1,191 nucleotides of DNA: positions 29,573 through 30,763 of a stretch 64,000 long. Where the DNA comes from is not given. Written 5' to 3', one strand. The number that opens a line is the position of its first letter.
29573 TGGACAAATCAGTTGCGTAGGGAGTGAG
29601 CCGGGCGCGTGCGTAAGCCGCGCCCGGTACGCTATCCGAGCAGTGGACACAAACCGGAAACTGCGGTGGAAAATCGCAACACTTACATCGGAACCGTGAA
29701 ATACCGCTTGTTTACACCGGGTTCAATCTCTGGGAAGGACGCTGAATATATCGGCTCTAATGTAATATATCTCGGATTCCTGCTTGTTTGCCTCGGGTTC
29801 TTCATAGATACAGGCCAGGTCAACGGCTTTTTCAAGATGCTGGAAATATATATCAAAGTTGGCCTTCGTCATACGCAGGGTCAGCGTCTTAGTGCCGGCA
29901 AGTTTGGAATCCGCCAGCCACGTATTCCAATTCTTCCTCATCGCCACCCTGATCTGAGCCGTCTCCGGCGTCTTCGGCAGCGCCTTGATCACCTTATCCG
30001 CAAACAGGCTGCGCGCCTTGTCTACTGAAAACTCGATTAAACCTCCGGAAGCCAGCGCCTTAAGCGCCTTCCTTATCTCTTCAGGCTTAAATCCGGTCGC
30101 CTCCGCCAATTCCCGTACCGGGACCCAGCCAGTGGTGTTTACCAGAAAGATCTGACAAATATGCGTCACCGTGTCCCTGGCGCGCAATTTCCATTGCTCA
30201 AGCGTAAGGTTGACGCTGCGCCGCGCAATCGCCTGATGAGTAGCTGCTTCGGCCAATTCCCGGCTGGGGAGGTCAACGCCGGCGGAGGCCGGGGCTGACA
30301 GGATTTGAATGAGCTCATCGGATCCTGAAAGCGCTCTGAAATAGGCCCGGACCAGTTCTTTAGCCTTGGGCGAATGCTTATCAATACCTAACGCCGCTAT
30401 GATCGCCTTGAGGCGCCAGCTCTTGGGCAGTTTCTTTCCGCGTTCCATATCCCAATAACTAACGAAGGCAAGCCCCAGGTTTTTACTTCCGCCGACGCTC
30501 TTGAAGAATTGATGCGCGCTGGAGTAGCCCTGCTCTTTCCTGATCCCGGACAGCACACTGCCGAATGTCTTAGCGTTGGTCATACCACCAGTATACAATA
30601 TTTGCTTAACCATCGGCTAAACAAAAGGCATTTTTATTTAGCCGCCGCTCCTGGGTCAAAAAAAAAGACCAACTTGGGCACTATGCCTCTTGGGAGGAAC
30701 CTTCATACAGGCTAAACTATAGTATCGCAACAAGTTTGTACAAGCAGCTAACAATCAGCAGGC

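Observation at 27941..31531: Accessory locus: duplicated regulator-promoter-leader modules driving unrelated secreted proteins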

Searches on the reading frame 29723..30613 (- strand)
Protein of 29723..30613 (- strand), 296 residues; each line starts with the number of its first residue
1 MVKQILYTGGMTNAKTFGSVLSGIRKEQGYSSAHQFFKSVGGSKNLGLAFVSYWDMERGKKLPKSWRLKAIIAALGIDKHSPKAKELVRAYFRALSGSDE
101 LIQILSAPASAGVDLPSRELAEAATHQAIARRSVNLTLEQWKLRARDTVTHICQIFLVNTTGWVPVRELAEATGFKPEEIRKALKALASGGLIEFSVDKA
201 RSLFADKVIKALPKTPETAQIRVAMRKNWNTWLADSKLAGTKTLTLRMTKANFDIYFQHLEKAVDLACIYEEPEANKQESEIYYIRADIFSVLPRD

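Call 6: search_protein_families(library=pfam, proteins=[window:29723-30613:-], max_evalue=0.1)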
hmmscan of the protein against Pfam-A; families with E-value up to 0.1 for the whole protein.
window:29723-30613:- (296 aa): 10 families
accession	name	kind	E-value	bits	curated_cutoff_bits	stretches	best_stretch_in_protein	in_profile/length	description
PF01726.22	LexA_DNA_bind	-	0.00031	20.9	23.7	1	158-201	19-64/65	LexA DNA binding domain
PF00392.27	GntR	-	0.00037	20.5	27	1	165-194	26-55/64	Bacterial regulatory proteins, gntR family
PF14394.12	DUF4423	-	0.0022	18.3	30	1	134-292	8-165/165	Domain of unknown function (DUF4423)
PF12324.14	HTH_15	-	0.0059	17.2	27.2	1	164-189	36-61/74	Helix-turn-helix domain of alkylmercury lyase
PF13545.12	HTH_Crp_2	-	0.025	15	27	0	167-194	26-53/70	Crp-like helix-turn-helix domain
PF13730.12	HTH_36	-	0.026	14.8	25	1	160-193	21-55/55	Helix-turn-helix domain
PF25212.1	HVO_A0114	-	0.064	13.5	27.6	0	165-200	38-73/84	HVO_A0114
PF12802.13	MarR_2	-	0.073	13.7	27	0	164-196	21-55/61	MarR family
PF19187.6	HTH_PafC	-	0.08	13.2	32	0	158-193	13-48/115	PafC helix-turn-helix domain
PF02002.24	TFIIE_alpha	-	0.088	13.1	22.9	0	166-196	30-60/105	TFIIE alpha subunit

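Call 7: search_protein_families(library=ncbifam, proteins=[window:29723-30613:-], max_evalue=0.1)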
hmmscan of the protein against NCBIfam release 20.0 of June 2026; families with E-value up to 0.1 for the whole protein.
window:29723-30613:- (296 aa): 4 families
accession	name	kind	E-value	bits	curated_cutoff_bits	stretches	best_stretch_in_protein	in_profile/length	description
NF047654.1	DiguCycDgcRLepto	equivalog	0.0019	17.1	500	1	125-189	38-100/295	diguanylate cyclase DgcR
TIGR00498.1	lexA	equivalog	0.0062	16.2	110.95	1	158-203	19-66/203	transcriptional repressor LexA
TIGR01621.1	RluA-like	hypoth_equivalog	0.024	13.8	222.3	1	212-273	139-199/217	TIGR01621 family pseudouridine synthase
TIGR01884.1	cas_HTH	subfamily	0.049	13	60.2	0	157-206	151-199/202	CRISPR-associated CARF protein Csa3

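Call 12: find_encoding_contigs(protein=window:29723-30613:-, flank=10000, max_places=10)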
Protein window:29723-30613:- (296 aa): 1 contig read that carries it; 1 place shown.
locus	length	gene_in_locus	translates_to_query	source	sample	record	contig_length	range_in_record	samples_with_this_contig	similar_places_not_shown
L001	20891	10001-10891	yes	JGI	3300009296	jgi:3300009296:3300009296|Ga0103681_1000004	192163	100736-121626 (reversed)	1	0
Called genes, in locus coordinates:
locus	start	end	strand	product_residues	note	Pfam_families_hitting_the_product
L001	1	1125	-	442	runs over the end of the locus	PF01523:PmbA_TldD_1st (faint), PF19289:PmbA_TldD_3rd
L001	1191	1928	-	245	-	PF09837:DUF2064 (weak)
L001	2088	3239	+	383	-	PF01467:CTP_transf_like, PF01966:HD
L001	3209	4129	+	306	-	PF13399:LytR_C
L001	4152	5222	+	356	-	PF00437:T2SSE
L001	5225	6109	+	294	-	PF00027:cNMP_binding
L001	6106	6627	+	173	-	PF02410:RsfS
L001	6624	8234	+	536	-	PF03485:Arg_tRNA_synt_N (weak), PF00750:tRNA-synt_1d (faint), PF09334:tRNA-synt_1g (faint), PF05746:DALR_1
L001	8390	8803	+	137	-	PF01797:Y1_Tnp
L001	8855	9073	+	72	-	-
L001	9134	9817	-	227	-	-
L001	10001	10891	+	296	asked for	-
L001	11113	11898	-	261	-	-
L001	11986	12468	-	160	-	-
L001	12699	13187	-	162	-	PF01923:Cob_adeno_trans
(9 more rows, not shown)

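Call 13: find_homologous_proteins(query=window:29723-30613:-)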
Query window:29723-30613:- (296 aa): 122 proteins with E <= 0.001 among 5240 candidates; the best 120 are listed.
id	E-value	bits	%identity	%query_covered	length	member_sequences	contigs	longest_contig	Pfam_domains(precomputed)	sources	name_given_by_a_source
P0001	2.7e-184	629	100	97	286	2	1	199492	-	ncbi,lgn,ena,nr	ncbi:MAG TPA: hypothetical protein DCL44_10775 [Elusimicrobia bacterium]|nr:hypothetical protein [El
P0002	1.1e-132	460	72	100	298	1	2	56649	-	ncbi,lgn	-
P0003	4.1e-132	458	71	98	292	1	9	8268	-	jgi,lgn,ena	-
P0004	4.3e-132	458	72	97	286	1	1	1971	-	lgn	-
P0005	1.3e-131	456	72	97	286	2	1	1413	-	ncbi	-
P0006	1.4e-131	456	74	97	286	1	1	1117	-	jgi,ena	-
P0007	5.4e-131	454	71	97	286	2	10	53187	-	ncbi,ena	-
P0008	7.5e-131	454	72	97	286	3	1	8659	-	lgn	-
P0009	4.1e-130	451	72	96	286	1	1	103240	-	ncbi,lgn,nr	ncbi:MAG: hypothetical protein NTX59_00465 [Elusimicrobia bacterium]|nr:hypothetical protein [Elusim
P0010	2.6e-128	445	71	97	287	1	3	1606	-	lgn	-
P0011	3.4e-128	445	69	97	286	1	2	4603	-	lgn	-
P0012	4.1e-128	445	71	97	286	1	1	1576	-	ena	-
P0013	6.1e-128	444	71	97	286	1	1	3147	PF01726.23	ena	-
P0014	9.4e-128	444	71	97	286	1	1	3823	-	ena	-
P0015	3.3e-127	442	71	96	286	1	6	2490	-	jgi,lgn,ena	-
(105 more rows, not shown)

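Call 16: find_related_loci(query=A3, collection=genome_contigs, flank=6000)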
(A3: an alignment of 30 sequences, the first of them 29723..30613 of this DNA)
Query A3 (296 aa) in genome_contigs; peptide patterns used: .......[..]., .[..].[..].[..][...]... (x = any residue, [..] = any of these).
59 stretches matched a pattern; 24 encode a relative of the query (tblastn E <= 1e-3); 24 distinct loci.
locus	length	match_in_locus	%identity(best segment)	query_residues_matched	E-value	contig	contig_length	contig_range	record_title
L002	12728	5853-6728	71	5-296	8e-144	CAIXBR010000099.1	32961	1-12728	MAG: uncultured Elusimicrobia bacterium isolate AlinenLipids_bin-3311 genome assembly, contig: bin-3311:099/132, whole g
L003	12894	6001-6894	72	1-296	2e-142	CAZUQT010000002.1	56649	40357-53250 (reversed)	MAG TPA_asm: uncultured Elusimicrobiaceae bacterium isolate SRP302447_co3_112 genome assembly, contig: NODE_1507_length_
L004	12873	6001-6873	69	5-295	7e-137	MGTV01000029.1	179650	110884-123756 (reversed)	MAG: Elusimicrobia bacterium GWA2_62_23 gwa2_scaffold_252, whole genome shotgun sequence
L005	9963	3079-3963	68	1-295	2e-135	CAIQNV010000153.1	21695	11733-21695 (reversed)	MAG: uncultured Elusimicrobia bacterium isolate MJ-time_bin-2640 genome assembly, contig: bin-2640:153/157, whole genome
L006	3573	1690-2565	70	5-296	4e-136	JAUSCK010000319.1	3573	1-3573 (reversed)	MAG: Elusimicrobiota bacterium isolate E14_concoct.bin.112_sub E14_k141_227083, whole genome shotgun sequence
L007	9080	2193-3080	66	1-296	5e-132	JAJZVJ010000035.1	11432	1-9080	MAG: bacterium isolate SKS5.bin41 NODE_10730_length_11432_cov_1.303582, whole genome shotgun sequence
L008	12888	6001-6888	66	1-296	7e-132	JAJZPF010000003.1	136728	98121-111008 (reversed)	MAG: bacterium isolate SKS1.bin115 NODE_154_length_136728_cov_7.494103, whole genome shotgun sequence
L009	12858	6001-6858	65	11-296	3e-128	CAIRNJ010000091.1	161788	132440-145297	MAG: uncultured Elusimicrobia bacterium isolate MJ_bin-1308 genome assembly, contig: bin-1308:091/112, whole genome shot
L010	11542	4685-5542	65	11-296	1e-127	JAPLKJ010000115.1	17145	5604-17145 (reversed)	MAG: Elusimicrobia bacterium isolate LacPavin_0920_WC70_MAG_61_9 LacPavin_0920_WC70_scaffold_981690, whole genome shotgu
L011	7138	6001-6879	62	5-296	1e-120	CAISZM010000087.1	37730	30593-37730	MAG: uncultured Elusimicrobia bacterium isolate AM-2014_bin-1840 genome assembly, contig: bin-1840:87/87, whole genome s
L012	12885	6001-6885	60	3-296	2e-118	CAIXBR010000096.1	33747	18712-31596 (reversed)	MAG: uncultured Elusimicrobia bacterium isolate AlinenLipids_bin-3311 genome assembly, contig: bin-3311:096/132, whole g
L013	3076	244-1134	59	1-296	3e-121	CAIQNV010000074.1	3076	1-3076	MAG: uncultured Elusimicrobia bacterium isolate MJ-time_bin-2640 genome assembly, contig: bin-2640:074/157, whole genome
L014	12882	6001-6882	61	5-296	5e-116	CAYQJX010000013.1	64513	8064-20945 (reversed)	MAG TPA_asm: uncultured Elusimicrobiaceae bacterium isolate binchicken_co266_98 genome assembly, contig: NODE_969_length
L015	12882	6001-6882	59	3-295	7e-114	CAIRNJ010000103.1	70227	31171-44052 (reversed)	MAG: uncultured Elusimicrobia bacterium isolate MJ_bin-1308 genome assembly, contig: bin-1308:103/112, whole genome shot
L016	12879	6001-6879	60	4-296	3e-113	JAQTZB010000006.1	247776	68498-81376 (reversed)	MAG: Elusimicrobiales bacterium isolate STC_50 NODE_91_length_247776_cov_6.501876_Sandtown_C, whole genome shotgun seque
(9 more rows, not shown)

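Call 38: find_related_loci(query=A3, collection=metagenome_contigs, flank=8000)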
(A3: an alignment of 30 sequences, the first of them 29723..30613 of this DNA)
Query A3 (296 aa) in metagenome_contigs; peptide patterns used: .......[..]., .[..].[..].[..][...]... (x = any residue, [..] = any of these).
104 stretches matched a pattern; 39 encode a relative of the query (tblastn E <= 1e-3); 38 distinct loci.
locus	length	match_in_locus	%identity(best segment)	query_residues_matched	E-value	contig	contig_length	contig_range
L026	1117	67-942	73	5-296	7e-157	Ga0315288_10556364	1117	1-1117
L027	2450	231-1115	71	1-295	1e-149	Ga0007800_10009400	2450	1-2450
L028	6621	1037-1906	71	7-296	3e-141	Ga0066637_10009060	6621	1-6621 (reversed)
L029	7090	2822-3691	71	7-296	4e-141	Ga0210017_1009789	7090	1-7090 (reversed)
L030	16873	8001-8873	69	5-295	7e-137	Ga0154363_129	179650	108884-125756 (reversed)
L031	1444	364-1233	67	7-296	1e-148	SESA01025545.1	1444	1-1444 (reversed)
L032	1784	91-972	67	3-296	5e-144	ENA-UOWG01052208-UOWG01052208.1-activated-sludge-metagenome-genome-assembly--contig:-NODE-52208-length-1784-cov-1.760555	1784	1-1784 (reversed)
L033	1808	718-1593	68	5-296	6e-140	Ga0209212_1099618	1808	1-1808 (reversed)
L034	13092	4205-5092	63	1-296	1e-129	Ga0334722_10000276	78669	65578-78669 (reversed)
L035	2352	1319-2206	70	1-296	2e-136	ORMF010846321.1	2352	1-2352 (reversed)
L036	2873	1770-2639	66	7-296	3e-134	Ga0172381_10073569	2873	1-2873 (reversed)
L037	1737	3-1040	66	11-296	4e-138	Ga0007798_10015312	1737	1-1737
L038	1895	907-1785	64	4-296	1e-137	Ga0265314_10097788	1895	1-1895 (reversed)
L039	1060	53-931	67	4-296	2e-138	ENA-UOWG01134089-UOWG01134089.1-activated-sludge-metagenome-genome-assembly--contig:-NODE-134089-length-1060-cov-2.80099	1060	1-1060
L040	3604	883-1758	66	5-296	2e-128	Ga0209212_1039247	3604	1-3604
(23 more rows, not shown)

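Call 42: predict_structure(alignment_id=A3)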
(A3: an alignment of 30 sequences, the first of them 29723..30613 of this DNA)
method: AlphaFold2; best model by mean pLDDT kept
length: 296 residues; sequences in the alignment: 30
mean_pLDDT: 81.7   pTM: 0.57
mean pLDDT of the five models: 81.7, 77.9, 77.6, 75.3, 72.6
residues with pLDDT >= 90: 90; 70-90: 157; 50-70: 29; < 50: 20
segments of 3 or more residues with pLDDT < 50: 1-11, 107-115
pLDDT, mean of each block of 10 residues (from residue 1): 38 79 88 86 79 89 83 80 83 76 53 46 63 84 94 93 94 95 96 95 87 86 93 87 86 86 82 83 85 77
secondary structure, 60 per line:
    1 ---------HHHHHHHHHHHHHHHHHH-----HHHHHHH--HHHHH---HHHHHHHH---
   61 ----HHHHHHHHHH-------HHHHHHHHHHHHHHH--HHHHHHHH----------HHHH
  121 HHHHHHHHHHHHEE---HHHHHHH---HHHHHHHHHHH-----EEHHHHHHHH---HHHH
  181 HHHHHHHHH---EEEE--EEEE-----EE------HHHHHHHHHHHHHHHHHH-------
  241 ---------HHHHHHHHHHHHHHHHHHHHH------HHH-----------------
elements in order: H10-27 H33-39 H42-46 H50-57 H65-74 H82-96 H99-106 H117-132 H138-144 H148-158 H166-173 H177-189 E193-196 E199-202 H216-233 H250-270

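Call 66: search_protein_representatives(alignment_id=A3)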
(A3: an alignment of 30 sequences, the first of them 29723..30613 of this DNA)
Query: 30 sequences, 286 profile positions. Proteins with E-value up to 0.001 (for the whole library): 324; up to 1e-10: 244; up to 1e-30: 72. The best 150 are listed.
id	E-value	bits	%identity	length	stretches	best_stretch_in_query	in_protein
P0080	9.7e-140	481.3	-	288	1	2-286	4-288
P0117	9.1e-93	327.2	-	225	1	62-286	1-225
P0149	7.0e-86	304.6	-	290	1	1-285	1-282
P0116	2.3e-83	296.4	-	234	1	1-168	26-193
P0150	8.5e-74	264.9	-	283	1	1-284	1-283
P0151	3.4e-73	263.0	-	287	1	1-285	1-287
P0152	7.5e-70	252.0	-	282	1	6-284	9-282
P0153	2.1e-68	247.3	-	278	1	5-283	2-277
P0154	2.9e-68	246.8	-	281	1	1-283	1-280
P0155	5.1e-67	242.7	-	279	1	6-283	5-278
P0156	1.4e-66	241.2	-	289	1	3-283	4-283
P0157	1.5e-66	241.2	-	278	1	1-282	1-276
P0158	1.7e-66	241.0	-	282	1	2-284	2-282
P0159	3.0e-65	236.9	-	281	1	6-285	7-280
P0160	4.2e-64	233.1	-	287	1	2-283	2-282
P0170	2.9e-55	204.1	-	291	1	4-283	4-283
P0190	1.5e-41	159.1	-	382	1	5-284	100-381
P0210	3.1e-32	128.6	-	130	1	1-127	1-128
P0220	2.5e-29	119.0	-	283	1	6-282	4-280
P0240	3.8e-26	108.6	-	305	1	3-284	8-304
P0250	1.3e-24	103.6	-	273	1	7-281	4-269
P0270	1.4e-23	100.1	-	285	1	5-283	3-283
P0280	6.2e-22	94.8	-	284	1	5-282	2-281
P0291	3.8e-21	92.2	-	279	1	6-281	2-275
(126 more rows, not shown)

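Call 67: search_protein_families(library=pfam, proteins=[P0150, P0170, P0190, P0210, P0220, P0240, P0250, P0270, P0280, P0291], max_evalue=0.01)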
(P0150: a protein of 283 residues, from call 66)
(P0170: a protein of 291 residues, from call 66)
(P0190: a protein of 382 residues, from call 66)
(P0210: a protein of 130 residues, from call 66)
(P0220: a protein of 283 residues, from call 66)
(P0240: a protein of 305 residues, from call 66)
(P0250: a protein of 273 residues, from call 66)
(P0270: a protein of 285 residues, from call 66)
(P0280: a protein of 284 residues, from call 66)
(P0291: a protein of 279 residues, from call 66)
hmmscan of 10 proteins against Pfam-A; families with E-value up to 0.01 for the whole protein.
P0150 (283 aa): 1 family
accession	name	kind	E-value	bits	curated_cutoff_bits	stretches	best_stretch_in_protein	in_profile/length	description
PF00392.27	GntR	-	0.0077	16.3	27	0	154-188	26-60/64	Bacterial regulatory proteins, gntR family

P0170 (291 aa): 2 families
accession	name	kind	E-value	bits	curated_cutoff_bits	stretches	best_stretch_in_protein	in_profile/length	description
PF12802.13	MarR_2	-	0.00014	22.4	27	1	152-185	18-52/61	MarR family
PF01978.25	TrmB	-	0.0071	16.6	25.6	0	146-193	17-59/68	Sugar-specific transcriptional regulator TrmB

P0190 (382 aa): 0 families

P0210 (130 aa): 0 families

P0220 (283 aa): 1 family
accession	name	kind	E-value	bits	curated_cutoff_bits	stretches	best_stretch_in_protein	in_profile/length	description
PF14394.12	DUF4423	-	0.00013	22.3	30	1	119-214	5-99/165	Domain of unknown function (DUF4423)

P0240 (305 aa): 0 families

P0250 (273 aa): 11 families
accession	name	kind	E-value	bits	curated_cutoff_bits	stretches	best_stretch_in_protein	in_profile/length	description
PF12840.13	HTH_20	-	3.3e-06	27.4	27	1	136-176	11-50/51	Helix-turn-helix domain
PF09339.16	HTH_IclR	-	4.2e-06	26.9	22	1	137-177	11-51/52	IclR helix-turn-helix domain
PF14394.12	DUF4423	-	8e-05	22.9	30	1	112-183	5-75/165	Domain of unknown function (DUF4423)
PF01381.28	HTH_3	-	0.00053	20.4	23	1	26-60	16-50/55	Helix-turn-helix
PF00392.27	GntR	-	0.00084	19.4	27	1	149-180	29-60/64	Bacterial regulatory proteins, gntR family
PF01325.25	Fe_dep_repress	-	0.00088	19.9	26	1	139-175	17-53/60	Iron dependent repressor, N-terminal DNA binding domain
PF13412.12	HTH_24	-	0.00098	19.1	21.9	1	147-175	20-48/48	Winged helix-turn-helix DNA-binding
PF01978.25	TrmB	-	0.004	17.4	25.6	1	137-179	16-57/68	Sugar-specific transcriptional regulator TrmB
PF12802.13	MarR_2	-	0.0044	17.6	27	0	140-179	16-57/61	MarR family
PF22798.2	DUF5817_CT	-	0.0057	16.9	29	0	151-183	22-53/54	DUF5817, C-terminal domain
PF07848.18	PaaX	-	0.0062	17.2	24.8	0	149-181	28-60/70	PaaX-like protein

P0270 (285 aa): 0 families

P0280 (284 aa): 2 families
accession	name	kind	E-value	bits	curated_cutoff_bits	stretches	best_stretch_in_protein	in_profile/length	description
PF14394.12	DUF4423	-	0.0021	18.3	30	1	125-201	10-86/165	Domain of unknown function (DUF4423)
PF08100.18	Dimerisation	-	0.0098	16.1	25.6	0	137-188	25-76/93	O-methyltransferase dimerisation domain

P0291 (279 aa): 0 families
